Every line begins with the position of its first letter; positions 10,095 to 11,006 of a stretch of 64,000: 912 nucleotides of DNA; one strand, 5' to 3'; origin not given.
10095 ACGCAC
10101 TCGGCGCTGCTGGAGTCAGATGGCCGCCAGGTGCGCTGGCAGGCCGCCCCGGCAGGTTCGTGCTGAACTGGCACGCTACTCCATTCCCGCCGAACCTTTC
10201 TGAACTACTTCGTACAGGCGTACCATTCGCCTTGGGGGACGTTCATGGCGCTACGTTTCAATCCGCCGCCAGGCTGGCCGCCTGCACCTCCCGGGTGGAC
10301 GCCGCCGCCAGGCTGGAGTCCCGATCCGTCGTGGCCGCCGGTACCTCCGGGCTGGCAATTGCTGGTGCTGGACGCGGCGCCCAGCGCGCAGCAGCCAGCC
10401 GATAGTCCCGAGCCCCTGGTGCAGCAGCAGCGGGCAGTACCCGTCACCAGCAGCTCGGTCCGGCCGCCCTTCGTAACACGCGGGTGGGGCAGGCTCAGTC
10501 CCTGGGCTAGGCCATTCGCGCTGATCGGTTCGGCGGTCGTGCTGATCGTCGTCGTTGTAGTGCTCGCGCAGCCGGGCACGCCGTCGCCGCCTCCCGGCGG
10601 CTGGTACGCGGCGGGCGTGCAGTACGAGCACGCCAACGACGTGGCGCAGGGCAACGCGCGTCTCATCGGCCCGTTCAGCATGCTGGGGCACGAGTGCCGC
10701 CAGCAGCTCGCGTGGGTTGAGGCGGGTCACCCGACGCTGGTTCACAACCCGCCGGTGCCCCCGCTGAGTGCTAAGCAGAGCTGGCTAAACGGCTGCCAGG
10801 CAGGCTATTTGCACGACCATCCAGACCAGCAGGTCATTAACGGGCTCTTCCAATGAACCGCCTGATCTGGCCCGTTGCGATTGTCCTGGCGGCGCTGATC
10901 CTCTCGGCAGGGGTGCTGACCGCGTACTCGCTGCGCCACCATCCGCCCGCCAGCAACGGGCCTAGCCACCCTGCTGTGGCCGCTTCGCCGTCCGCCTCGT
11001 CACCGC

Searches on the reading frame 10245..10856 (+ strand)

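Call 52: search_protein_families(library=pfam, proteins=[window:10245-10856:+], max_evalue=0.1)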
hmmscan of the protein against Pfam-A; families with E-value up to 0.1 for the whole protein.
window:10245-10856:+ (203 aa): 1 family
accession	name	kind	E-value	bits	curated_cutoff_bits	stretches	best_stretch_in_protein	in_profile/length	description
PF19144.5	DUF5826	-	0.017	15.6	32.4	1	76-112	19-54/68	Family of unknown function (DUF5826)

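Call 81: search_protein_families(library=padloc, proteins=[window:10245-10856:+], max_evalue=0.01)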
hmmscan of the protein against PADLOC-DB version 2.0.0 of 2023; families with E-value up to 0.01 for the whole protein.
window:10245-10856:+ (203 aa): 0 families
